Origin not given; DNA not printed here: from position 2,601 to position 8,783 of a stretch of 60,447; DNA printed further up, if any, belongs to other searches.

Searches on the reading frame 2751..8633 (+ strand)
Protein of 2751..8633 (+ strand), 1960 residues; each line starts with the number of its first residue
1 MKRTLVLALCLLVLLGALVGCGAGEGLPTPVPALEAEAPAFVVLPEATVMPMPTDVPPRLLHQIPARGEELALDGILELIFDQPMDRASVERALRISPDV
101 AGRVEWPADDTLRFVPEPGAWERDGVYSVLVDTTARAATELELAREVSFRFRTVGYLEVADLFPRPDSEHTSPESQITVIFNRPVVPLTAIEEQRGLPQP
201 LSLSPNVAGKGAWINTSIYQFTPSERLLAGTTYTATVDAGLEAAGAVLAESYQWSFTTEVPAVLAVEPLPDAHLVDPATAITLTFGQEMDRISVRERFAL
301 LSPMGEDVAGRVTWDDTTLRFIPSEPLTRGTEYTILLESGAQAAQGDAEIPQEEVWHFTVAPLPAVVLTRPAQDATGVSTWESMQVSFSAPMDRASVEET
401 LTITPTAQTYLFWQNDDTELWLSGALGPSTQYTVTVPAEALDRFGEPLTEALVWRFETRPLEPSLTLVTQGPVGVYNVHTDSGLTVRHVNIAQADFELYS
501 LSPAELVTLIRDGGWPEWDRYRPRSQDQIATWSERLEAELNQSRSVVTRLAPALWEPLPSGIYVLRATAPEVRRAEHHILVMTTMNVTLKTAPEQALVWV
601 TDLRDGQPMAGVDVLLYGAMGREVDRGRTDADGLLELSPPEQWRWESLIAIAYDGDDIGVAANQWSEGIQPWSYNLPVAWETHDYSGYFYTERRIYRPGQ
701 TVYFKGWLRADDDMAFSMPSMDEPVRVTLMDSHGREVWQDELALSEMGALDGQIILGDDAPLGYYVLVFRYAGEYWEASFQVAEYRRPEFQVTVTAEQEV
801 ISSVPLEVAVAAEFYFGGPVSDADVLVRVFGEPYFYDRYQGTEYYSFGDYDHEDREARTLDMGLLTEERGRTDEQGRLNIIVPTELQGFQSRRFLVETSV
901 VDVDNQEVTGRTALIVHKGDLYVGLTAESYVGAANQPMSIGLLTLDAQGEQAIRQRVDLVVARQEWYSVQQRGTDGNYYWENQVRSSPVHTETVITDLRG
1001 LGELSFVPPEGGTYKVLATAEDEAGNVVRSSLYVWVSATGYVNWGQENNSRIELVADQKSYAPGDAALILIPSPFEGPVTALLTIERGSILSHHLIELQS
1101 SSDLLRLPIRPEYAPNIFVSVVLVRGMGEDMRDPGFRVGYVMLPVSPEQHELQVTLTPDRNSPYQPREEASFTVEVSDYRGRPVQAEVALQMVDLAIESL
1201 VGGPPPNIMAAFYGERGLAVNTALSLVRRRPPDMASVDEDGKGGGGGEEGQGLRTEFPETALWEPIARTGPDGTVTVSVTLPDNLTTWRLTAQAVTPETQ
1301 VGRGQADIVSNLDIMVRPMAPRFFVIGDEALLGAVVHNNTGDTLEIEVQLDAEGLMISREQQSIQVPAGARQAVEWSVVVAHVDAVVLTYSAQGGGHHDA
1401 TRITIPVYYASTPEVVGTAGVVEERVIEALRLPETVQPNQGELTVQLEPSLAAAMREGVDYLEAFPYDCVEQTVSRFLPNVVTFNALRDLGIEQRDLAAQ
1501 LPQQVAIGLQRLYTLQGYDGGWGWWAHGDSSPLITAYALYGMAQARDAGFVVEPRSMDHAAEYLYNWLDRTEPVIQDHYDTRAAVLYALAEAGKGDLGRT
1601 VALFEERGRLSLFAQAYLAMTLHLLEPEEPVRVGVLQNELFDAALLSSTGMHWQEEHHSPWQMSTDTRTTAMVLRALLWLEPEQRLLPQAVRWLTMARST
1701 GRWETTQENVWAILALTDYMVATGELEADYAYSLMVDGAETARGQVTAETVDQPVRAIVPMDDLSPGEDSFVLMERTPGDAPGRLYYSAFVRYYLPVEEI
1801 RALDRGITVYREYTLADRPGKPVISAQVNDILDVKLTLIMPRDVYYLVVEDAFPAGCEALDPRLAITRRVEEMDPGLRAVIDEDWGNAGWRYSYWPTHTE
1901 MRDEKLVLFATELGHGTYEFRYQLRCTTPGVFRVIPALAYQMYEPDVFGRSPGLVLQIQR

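Call 76: search_protein_families(library=pfam, proteins=[window:2751-8633:+], max_evalue=0.001)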
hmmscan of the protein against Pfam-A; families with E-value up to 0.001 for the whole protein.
window:2751-8633:+ (1960 aa): 10 families
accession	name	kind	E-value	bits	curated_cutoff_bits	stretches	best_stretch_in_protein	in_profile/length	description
PF13205.12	Big_5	-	6.1e-48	162.3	23.6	4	364-458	5-105/105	Bacterial Ig-like domain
PF17973.7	bMG10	-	1.4e-25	90.4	26.2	1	1806-1946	1-131/131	Bacterial Alpha-2-macroglobulin MG10 domain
PF07703.20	A2M_BRD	-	6.4e-20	72.3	22.7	1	1052-1198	1-138/140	Alpha-2-macroglobulin bait region domain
PF00207.28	A2M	-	3.1e-19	69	21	1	1260-1350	1-92/92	Alpha-2-macroglobulin family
PF01835.25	MG2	-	2.3e-18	66.8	32.8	1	687-782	2-96/96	MG2 domain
PF07678.20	TED_complement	-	6e-17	62.1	22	2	1454-1565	14-124/312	A-macroglobulin TED domain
PF11974.14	bMG3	-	1.3e-14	54.4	34.9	1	583-679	2-101/103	Bacterial alpha-2-macroglobulin MG3 domain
PF17964.7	Big_10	-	2.7e-09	37.9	22.9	0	299-417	23-138/164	Bacterial Ig domain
PF17972.7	bMG5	-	8.1e-06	26.7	26.5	1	791-885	6-92/127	Bacterial Alpha-2-macroglobulin MG5 domain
PF17962.7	bMG6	-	3.2e-05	24.5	23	1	933-1032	12-108/112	Bacterial macroglobulin domain 6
